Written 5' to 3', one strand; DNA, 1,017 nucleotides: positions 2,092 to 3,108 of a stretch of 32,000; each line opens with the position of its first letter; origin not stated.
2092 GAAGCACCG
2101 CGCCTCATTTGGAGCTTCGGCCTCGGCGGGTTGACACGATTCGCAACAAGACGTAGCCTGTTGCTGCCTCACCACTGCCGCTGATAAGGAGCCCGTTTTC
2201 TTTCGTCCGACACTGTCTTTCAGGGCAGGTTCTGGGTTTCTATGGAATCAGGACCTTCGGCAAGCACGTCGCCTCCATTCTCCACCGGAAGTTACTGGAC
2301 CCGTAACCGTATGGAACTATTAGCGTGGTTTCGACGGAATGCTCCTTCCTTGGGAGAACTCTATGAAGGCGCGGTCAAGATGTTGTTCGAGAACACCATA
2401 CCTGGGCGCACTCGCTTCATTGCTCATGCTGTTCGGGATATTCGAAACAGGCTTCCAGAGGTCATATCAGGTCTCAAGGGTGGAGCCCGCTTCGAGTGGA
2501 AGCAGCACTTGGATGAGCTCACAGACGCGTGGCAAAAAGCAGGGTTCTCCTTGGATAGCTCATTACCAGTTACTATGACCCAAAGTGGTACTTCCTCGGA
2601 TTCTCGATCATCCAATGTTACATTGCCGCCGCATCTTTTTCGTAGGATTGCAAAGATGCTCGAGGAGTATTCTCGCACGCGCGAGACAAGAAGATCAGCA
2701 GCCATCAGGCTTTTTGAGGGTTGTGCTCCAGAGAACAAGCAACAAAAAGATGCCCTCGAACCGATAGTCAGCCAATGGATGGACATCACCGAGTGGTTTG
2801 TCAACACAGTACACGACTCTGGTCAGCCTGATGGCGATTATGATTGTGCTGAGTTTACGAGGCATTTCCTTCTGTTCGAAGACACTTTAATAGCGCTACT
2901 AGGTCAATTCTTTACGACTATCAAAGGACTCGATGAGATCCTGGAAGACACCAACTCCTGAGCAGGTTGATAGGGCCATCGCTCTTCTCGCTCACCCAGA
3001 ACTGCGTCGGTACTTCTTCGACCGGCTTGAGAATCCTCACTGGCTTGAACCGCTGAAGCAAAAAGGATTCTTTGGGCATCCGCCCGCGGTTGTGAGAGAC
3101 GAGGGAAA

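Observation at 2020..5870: Low-GC two-gene operon (239 aa + 957 aa) with no recognisable domains, next to vapBC: best candidate for an undescribed system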

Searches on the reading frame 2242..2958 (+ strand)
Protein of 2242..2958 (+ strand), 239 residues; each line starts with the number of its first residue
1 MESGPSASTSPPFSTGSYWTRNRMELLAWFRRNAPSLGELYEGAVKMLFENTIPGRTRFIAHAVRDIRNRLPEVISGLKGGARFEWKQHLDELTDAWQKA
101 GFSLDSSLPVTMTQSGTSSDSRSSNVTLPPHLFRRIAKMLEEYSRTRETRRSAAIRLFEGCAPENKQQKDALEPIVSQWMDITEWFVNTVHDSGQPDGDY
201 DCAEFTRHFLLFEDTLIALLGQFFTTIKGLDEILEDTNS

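Call 3: search_protein_families(library=pfam, proteins=[window:2242-2958:+], max_evalue=1)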
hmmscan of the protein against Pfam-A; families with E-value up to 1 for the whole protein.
window:2242-2958:+ (239 aa): 1 family
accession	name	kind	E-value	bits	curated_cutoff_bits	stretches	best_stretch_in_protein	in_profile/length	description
PF12934.12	FTO_CTD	-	0.033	14.5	27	1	86-149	71-126/170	FTO C-terminal domain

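Call 4: search_protein_families(library=padloc, proteins=[window:2242-2958:+], max_evalue=1)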
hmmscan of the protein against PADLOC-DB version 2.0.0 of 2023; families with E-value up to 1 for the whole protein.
window:2242-2958:+ (239 aa): 1 family
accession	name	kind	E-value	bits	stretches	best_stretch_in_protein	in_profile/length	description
PDLC00540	JetA2|JetA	-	0.14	8.9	0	164-190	249-275/496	DUF2397 domain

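Call 5: search_protein_families(library=ncbifam, proteins=[window:2242-2958:+], max_evalue=1)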
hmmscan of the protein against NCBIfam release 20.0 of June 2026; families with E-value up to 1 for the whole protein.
window:2242-2958:+ (239 aa): 0 families

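Call 8: search_solved_structures(query=window:2242-2958:+, max_evalue=10)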
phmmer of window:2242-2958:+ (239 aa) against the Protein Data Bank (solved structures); distinct sequences matched with E-value up to 10: 1.
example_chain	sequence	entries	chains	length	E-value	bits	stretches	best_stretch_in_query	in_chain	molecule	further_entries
5oqm_j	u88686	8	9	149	0.31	13.7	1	115-183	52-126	Mediator of RNA polymerase II transcription subunit 9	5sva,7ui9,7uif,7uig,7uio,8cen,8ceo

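Call 9: find_homologous_proteins(query=window:2242-2958:+, max_evalue=0.001)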
Query window:2242-2958:+ (239 aa): 246 proteins with E <= 0.001 among 653 candidates; the best 120 are listed.
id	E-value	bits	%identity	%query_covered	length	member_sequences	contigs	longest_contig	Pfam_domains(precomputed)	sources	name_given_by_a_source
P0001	6.6e-142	489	100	90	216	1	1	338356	-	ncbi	ncbi:MAG: hypothetical protein AB1411_03010 [Nitrospirota bacterium]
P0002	5.2e-131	453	83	100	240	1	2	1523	-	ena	-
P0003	1.6e-115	403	77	94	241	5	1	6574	-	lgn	-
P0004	5.2e-110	384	71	100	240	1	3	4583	-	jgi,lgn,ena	-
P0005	4.9e-105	368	69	100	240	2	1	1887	-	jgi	jgi:hypothetical protein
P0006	1.1e-104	367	69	100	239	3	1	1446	-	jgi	jgi:hypothetical protein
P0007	4.0e-103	362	70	100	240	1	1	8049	-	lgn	-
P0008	7.9e-102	358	68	100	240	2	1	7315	-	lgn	-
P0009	1.4e-99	350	65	100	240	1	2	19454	-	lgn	-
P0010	7.3e-99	348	66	96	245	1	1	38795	-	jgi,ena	-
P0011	2.0e-95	337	63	94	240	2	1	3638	-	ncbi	-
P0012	1.9e-93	330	61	100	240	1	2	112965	-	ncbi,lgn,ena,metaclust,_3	metaclust:\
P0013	1.1e-90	321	62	93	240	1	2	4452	-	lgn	-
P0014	1.6e-89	317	62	95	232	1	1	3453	-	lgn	-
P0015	4.3e-86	306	70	85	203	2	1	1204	-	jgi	jgi:hypothetical protein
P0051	1.2e-66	243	48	87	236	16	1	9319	-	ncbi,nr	ncbi:MAG: hypothetical protein KIIPBIDF_01469 [Candidatus Methanoperedenaceae archaeon GB50]|nr:MAG:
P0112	7.1e-60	220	47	93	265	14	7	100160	-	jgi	jgi:hypothetical protein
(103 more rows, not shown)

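Call 11: find_encoding_contigs(protein=P0012, flank=8000, max_places=2)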
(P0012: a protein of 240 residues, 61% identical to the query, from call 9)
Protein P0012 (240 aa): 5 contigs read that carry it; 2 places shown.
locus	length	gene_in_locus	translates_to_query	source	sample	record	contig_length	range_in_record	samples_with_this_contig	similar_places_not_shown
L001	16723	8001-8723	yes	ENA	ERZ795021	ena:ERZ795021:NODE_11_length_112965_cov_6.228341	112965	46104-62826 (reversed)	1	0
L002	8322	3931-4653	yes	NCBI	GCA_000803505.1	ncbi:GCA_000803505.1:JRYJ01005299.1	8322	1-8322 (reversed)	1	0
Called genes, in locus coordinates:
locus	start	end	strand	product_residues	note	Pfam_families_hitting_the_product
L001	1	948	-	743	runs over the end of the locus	PF00982:Glyco_transf_20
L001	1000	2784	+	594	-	PF19291:TREH_N, PF00723:Glyco_hydro_15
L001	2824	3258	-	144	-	-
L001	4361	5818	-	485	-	PF13646:HEAT_2 (weak)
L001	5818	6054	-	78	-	PF13560:HTH_31, PF12844:HTH_19 (weak), PF13443:HTH_26, PF01381:HTH_3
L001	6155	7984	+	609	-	PF01555:N6_N4_Mtase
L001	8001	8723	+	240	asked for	-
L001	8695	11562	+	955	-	-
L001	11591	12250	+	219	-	PF04326:SLFN_AlbA_2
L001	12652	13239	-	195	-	-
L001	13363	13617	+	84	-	PF02604:PhdYeFM_antitox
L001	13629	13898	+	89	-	PF05016:ParE_toxin, PF05973:Gp49 (faint)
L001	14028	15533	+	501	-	PF00239:Resolvase, PF07508:Recombinase, PF13408:Zn_ribbon_recom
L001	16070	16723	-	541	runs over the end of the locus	PF03092:BT1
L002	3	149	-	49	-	?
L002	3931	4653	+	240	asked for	-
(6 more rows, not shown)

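Call 12: find_encoding_contigs(protein=P0112, flank=8000, max_places=3)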
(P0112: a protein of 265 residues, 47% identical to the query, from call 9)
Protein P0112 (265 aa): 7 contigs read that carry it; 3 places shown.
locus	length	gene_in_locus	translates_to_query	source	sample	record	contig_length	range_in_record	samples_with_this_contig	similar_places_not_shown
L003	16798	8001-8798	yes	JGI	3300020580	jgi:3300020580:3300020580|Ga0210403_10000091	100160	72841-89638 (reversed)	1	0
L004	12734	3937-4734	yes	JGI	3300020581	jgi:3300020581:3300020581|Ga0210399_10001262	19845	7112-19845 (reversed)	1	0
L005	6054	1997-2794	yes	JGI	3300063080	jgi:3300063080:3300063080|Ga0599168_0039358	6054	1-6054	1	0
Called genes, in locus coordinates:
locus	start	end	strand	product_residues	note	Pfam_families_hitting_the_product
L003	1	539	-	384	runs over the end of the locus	PF00589:Phage_integrase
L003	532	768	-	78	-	PF12728:HTH_17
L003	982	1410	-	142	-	-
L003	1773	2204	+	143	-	-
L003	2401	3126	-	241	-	-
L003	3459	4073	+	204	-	-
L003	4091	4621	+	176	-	PF06414:Zeta_toxin (faint)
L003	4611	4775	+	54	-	-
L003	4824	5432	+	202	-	PF13338:AbiEi_4 (weak)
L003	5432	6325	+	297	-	PF08843:AbiEii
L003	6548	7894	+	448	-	-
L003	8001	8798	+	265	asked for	-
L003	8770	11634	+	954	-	-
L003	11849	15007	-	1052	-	PF00873:ACR_tran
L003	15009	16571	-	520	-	PF25919:BSH_CusB, PF25973:BSH_CzcB (weak), PF25869:3HB_CusB (weak), PF25944:Beta-barrel_RND, PF25954:Beta-barrel_RND_2, PF25967:RND-MFP_C (weak), PF25975:CzcB_C (faint), PF13115:YtkA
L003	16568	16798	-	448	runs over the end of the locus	PF02321:OEP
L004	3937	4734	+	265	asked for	-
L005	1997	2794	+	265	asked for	-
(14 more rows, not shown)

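Call 24: search_solved_structures(query=A1, max_evalue=10)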
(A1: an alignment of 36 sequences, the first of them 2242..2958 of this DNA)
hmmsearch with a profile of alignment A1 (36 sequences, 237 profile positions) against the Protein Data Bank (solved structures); distinct sequences matched with E-value up to 10: 23.
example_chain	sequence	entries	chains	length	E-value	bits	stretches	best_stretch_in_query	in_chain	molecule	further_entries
9d5n_G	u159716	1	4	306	0.072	15.6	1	81-183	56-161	IQ calmodulin-binding motif family protein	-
4j87_A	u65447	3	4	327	0.34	13.4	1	88-139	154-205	coatomer subunit alpha | coatomer alpha subunit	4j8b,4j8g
7ecv_I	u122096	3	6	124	0.97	11.9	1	116-167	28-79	AcrIF14 | AcrF14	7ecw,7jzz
7du0_A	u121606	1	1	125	0.97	11.9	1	116-167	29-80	AcrIF14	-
4dru_A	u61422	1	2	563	0.99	11.8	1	65-132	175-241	RNA-directed RNA polymerase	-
4eaw_A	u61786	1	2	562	0.99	11.8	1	65-132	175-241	RNA-directed RNA polymerase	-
5czb_A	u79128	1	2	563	0.99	11.8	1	65-132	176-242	NS5B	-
4ry7_A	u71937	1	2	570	0.99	11.8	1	65-132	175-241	HCV J4 RNA polymerase (NS5B)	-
4ry4_A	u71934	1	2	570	1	11.8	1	65-132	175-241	HCV J4 RNA polymerase (NS5B)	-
1nb4_A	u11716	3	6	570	1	11.8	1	65-132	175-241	polyprotein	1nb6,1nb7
3mwv_A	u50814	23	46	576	1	11.8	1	65-132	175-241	Genome polyprotein | NS5B polymerase | RNA-directed RNA polymerase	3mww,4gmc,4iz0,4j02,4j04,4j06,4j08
3lkh_A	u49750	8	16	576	1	11.8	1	65-132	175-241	RNA-directed RNA polymerase | HCV NS5B RNA_DEPENDENT RNA POLYMERASE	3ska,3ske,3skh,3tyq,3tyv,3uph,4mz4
4oow_A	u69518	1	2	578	1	11.8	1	65-132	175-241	RNA-directed RNA polymerase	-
2xhu_A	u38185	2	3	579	1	11.8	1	65-132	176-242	RNA-directed RNA polymerase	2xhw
3u4o_A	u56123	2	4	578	1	11.8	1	65-132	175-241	RNA-directed RNA polymerase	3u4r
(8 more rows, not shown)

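Call 32: predict_structure(alignment_id=A1)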
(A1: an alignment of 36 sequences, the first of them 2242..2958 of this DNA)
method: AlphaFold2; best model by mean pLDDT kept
length: 239 residues; sequences in the alignment: 36
mean_pLDDT: 78.8   pTM: 0.67
mean pLDDT of the five models: 78.8, 77.7, 77.6, 77.0, 76.6
residues with pLDDT >= 90: 84; 70-90: 93; 50-70: 33; < 50: 29
segments of 3 or more residues with pLDDT < 50: 1-12, 112-122, 228-230
pLDDT, mean of each block of 10 residues (from residue 1): 44 65 92 95 94 88 95 83 80 91 73 44 69 89 81 89 82 88 90 70 92 90 54 53
secondary structure, 60 per line:
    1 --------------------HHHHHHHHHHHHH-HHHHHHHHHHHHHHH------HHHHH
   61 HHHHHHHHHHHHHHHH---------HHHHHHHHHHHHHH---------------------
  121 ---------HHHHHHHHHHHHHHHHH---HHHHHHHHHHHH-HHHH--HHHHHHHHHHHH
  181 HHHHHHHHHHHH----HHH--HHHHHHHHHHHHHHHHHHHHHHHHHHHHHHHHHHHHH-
elements in order: H21-33 H35-49 H56-76 H86-99 H130-146 H150-161 H163-166 H169-192 H202-238

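Call 34: find_encoding_contigs(protein=P0051, flank=8000, max_places=2)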
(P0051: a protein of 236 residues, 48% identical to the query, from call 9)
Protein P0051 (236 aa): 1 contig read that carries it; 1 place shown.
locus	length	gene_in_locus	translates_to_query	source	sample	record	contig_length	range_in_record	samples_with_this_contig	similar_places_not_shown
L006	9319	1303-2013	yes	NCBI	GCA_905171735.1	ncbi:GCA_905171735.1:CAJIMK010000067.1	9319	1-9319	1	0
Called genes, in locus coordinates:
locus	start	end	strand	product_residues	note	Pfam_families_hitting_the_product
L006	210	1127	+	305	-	PF04471:Mrr_cat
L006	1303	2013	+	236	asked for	-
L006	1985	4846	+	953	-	-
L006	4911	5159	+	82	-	PF21748:UPF0150, PF15919:HicB_lk_antitox (weak)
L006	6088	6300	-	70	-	-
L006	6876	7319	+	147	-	-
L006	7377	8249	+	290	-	PF13414:TPR_11 (faint), PF00515:TPR_1 (faint), PF07719:TPR_2 (faint), PF13181:TPR_8 (faint), PF13424:TPR_12 (faint), PF25575:TPR_BSK1_C (faint), PF13174:TPR_6 (faint), PF12895:ANAPC3, +5 more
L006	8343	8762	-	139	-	-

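Call 38: fold_search(model_id=the predicted structure, library=pdb)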
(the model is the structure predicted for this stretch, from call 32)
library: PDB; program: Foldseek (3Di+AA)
matches with E <= 10: 98; with E <= 0.001: 0
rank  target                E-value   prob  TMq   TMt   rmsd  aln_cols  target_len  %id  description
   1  9w32_A                1.9e-01  0.11  0.14  0.09  26.9       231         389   14  antagonist 1-bound inactive SSTR5 structure (released 2026-01-21)
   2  3fli                  1.3e+00  0.10  0.19  0.20  20.7       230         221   13  Discovery of XL335, a Highly Potent, Selective and Orally-Active Agonist of the Farnesoid X Receptor (FXR) (released 2009-12-22)
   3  1s9q_B                2.0e+00  0.04  0.13  0.13  24.6       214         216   11  crystal structure of the ligand-binding domain of the estrogen-related receptor gamma in complex with 4-hydroxytamoxif (released 2004-06-08)
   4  7tyl_R                2.5e+00  0.08  0.21  0.16  16.1       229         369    7  Calcitonin Receptor in complex with Gs and rat amylin peptide, bypass motif (released 2022-03-23)
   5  5z12_A                2.5e+00  0.07  0.19  0.20  20.9       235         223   11  A structure of FXR/RXR (released 2018-07-04)
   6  4qjr_A                2.5e+00  0.04  0.15  0.15  21.2       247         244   13  Crystal structure of human nuclear receptor sf-1 (nr5a1) bound to its hormone pip3 at 2.4 a resolution (released 2014-07-30)
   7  6wtu_D                2.9e+00  0.04  0.16  0.14  22.7       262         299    9  Plasmodium vivax reticulocyte binding protein 2b (PvRBP2b) bound to human monoclonal antibody 273264 (released 2021-01-27)
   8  9h6w                  2.9e+00  0.04  0.14  0.08  22.2       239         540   15  Crystal structure of the Salmonella effector SspH1 (released 2025-05-28)
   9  6rz5_A                3.2e+00  0.08  0.18  0.12  25.2       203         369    9  XFEL crystal structure of the human cysteinyl leukotriene receptor 1 in complex with zafirlukast (released 2019-10-30)
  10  5y44_A                3.2e+00  0.05  0.17  0.18  21.7       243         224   12  A novel moderator XD4 for bile acid receptor (released 2019-02-20)
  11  4z36                  3.2e+00  0.05  0.16  0.12  21.5       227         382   14  Crystal Structure of Human Lysophosphatidic Acid Receptor 1 in complex with ONO-3080573 (released 2015-06-03)
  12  5jhf_C                3.2e+00  0.05  0.18  0.12  30.7       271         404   14  Crystal structure of Atg13(17BR)-Atg13(17LR)-Atg17-Atg29-Atg31 complex (released 2016-08-03)
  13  1s9p_B                3.2e+00  0.03  0.13  0.14  22.8       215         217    9  crystal structure of the ligand-binding domain of the estrogen-related receptor gamma in complex with diethylstilbestr (released 2004-06-08)
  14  7xz5_R                3.3e+00  0.04  0.17  0.15  19.1       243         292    9  GPR119-Gs-LPC complex (released 2022-08-24)
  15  1xnx_A                3.5e+00  0.04  0.18  0.18  22.1       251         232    8  Crystal structure of constitutive androstane receptor (released 2005-01-04)
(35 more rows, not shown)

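Call 53: find_related_loci(query=A1, collection=genome_contigs, flank=10000)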
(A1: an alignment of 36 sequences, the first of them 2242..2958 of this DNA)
Query A1 (239 aa) in genome_contigs; peptide patterns used: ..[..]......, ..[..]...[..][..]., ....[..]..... (x = any residue, [..] = any of these).
137 stretches matched a pattern; 50 encode a relative of the query (tblastn E <= 1e-3); 47 distinct loci.
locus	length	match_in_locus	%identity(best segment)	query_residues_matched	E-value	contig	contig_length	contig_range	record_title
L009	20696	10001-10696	50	8-239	3e-74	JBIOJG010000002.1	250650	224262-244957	MAG: Candidatus Binatia bacterium isolate GcC5-6 k141_2233747_length_250650_cov_131.4421, whole genome shotgun sequence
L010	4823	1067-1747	50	12-239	7e-72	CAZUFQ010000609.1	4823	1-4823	MAG TPA_asm: uncultured Enterobacteriaceae bacterium isolate binchicken_co185_61 genome assembly, contig: NODE_39589_len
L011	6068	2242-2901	44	15-236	2e-64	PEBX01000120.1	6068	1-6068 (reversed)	MAG: Candidatus Carbobacillus altaicus isolate AL32 NODE_640_length_6068_cov_128.296_ID_980543, whole genome shotgun seq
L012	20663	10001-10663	45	18-239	3e-62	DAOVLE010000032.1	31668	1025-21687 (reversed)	MAG TPA_asm: Phycisphaerales bacterium isolate CSMAG_1437 CSMAG_1437_k141_2227981_length_31668_cov_19.0000, whole genome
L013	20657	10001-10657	44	19-239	1e-61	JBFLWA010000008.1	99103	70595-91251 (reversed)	MAG: Bacillota bacterium isolate MAG020 MAG020_8, whole genome shotgun sequence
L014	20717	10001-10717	40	5-239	2e-57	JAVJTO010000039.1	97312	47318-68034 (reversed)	MAG: Coleofasciculus sp. B1-GNL1-01 k141_35788, whole genome shotgun sequence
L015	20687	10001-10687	43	11-239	4e-56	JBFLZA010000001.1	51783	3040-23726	MAG: Cyanobacteriota bacterium isolate MAG099 MAG099_1, whole genome shotgun sequence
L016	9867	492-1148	42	18-236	7e-56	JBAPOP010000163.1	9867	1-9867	MAG: Candidatus Acidiferrales bacterium isolate MFD03399_ilm_asm_bin39 k127_314002, whole genome shotgun sequence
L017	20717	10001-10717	39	5-239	8e-56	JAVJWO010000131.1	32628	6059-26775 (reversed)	MAG: Coleofasciculus chthonoplastes F2-STO-03 k141_58438, whole genome shotgun sequence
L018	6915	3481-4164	42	12-239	1e-55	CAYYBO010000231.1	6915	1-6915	MAG TPA_asm: uncultured Planctomycetaceae bacterium isolate binchicken_co26_193 genome assembly, contig: NODE_12236_leng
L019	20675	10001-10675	40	12-236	3e-55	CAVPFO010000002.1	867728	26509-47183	MAG: uncultured Acidobacteriota bacterium isolate MFD10064.bin.1.47 genome assembly, contig: contig_25101, whole genome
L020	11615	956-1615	41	12-238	5e-55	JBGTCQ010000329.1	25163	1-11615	MAG: Chroococcidiopsidaceae cyanobacterium isolate JTS-RE123 k141_4688224, whole genome shotgun sequence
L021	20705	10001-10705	42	7-239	6e-55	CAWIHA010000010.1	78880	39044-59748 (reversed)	MAG: Bryobacterales bacterium isolate MFD03726.bin.1.141 genome assembly, contig: contig_115884, whole genome shotgun se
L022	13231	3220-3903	41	1-239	6e-55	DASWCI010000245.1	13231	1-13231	MAG TPA_asm: Gemmatimonadaceae bacterium isolate SMAG_U2705 k141_660504, whole genome shotgun sequence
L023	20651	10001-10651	40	18-236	2e-54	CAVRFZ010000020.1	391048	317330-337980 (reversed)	MAG: uncultured Acidobacteriota bacterium isolate MFD05377.bin.3.143 genome assembly, contig: contig_68690, whole genome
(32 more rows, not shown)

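Call 57: search_protein_representatives(alignment_id=A1)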
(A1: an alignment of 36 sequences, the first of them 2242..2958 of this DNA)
Query: 36 sequences, 237 profile positions. Proteins with E-value up to 0.001 (for the whole library): 1129; up to 1e-10: 734; up to 1e-30: 350. The best 150 are listed.
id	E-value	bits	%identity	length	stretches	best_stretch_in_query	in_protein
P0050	2.0e-102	357.9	-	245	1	9-237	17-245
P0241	3.8e-86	304.5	-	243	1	14-237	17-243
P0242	1.0e-83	296.6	-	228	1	17-237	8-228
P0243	1.7e-82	292.6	-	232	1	18-229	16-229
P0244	1.2e-81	289.8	-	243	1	9-237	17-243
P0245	2.3e-81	288.9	-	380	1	11-234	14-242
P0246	3.7e-81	288.2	-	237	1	9-237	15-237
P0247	7.4e-80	284.0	-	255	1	14-237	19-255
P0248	1.8e-79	282.7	-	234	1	10-236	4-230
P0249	1.6e-78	279.6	-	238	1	7-236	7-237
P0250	3.1e-78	278.7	-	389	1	17-233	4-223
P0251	1.0e-77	277.0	-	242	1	8-237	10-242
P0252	4.3e-77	274.9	-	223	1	18-237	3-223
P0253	1.9e-76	272.8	-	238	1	14-237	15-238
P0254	1.0e-75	270.4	-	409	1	22-237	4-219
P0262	2.4e-74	265.9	-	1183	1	15-234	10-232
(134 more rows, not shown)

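Call 58: search_protein_families(library=padloc, alignment_id=A3, max_evalue=1e-8)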
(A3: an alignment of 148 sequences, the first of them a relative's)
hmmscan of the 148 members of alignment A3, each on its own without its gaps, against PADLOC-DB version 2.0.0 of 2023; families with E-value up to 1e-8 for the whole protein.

A. member 1, L001:2139-2525:+ (129 aa): 0 families

B. families by the number of members that match (of 148 scanned): 283 families (the first 25 are shown)
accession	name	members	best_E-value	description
PDLC03127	Specificity_I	3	8.4e-92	Type I specificity subunit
PDLC03079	Specificity_I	3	1.9e-68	Type I specificity subunit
PDLC04134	mad2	3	7e-59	mads_2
PDLC03194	Specificity_I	3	2e-49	Type I specificity subunit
PDLC03107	Specificity_I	3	4.8e-48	Type I specificity subunit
PDLC04137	mad5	3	2.5e-40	mads_5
PDLC03169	Specificity_I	3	1.2e-39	Type I specificity subunit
PDLC03072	Specificity_I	3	7e-38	Type I specificity subunit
PDLC03090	Specificity_I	3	1.1e-36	Type I specificity subunit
PDLC03189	Specificity_I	3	6.4e-36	Type I specificity subunit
PDLC03162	Specificity_I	3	2.1e-33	Type I specificity subunit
PDLC03069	Specificity_I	3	2.4e-28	Type I specificity subunit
PDLC03109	Specificity_I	3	1.5e-27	Type I specificity subunit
PDLC03089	Specificity_I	3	5.9e-25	Type I specificity subunit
PDLC03178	Specificity_I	3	9.3e-24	Type I specificity subunit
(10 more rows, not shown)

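Call 59: search_protein_families(library=pfam, alignment_id=A3, max_evalue=0.00001)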
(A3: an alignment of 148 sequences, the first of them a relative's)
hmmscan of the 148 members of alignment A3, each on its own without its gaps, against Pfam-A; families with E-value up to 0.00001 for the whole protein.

A. member 1, L001:2139-2525:+ (129 aa): 0 families

B. families by the number of members that match (of 148 scanned): 139 families (the first 25 are shown)
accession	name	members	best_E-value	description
PF01420.25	Methylase_S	3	5.4e-29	Type I restriction modification DNA specificity domain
PF00589.27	Phage_integrase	3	1.1e-23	Phage integrase family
PF00149.33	Metallophos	3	4e-12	Calcineurin-like phosphoesterase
PF00142.24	Fer4_NifH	2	3.2e-110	4Fe-4S iron sulfur cluster binding proteins, NifH/frxC family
PF12784.13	PDDEXK_2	2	3.1e-52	PD-(D/E)XK nuclease family transposase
PF05974.18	DUF892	2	1.5e-48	Domain of unknown function (DUF892)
PF00148.24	Oxidored_nitro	2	1.6e-47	Nitrogenase component 1 type Oxidoreductase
PF01571.26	GCV_T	2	8.5e-41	Aminomethyltransferase folate-binding domain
PF00441.29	Acyl-CoA_dh_1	2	2.8e-38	Acyl-CoA dehydrogenase, C-terminal domain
PF04851.21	ResIII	2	7.2e-38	Type III restriction enzyme, res subunit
PF03235.19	GmrSD_N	2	1.1e-31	GmrSD restriction endonuclease, N-terminal domain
PF13671.12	AAA_33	2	1.9e-28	AAA domain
PF02771.21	Acyl-CoA_dh_N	2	6.5e-28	Acyl-CoA dehydrogenase, N-terminal domain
PF02770.24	Acyl-CoA_dh_M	2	2.7e-23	Acyl-CoA dehydrogenase, middle domain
PF22679.2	T1R_D3-like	2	4.7e-23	Type I restriction enzyme subunit R domain 3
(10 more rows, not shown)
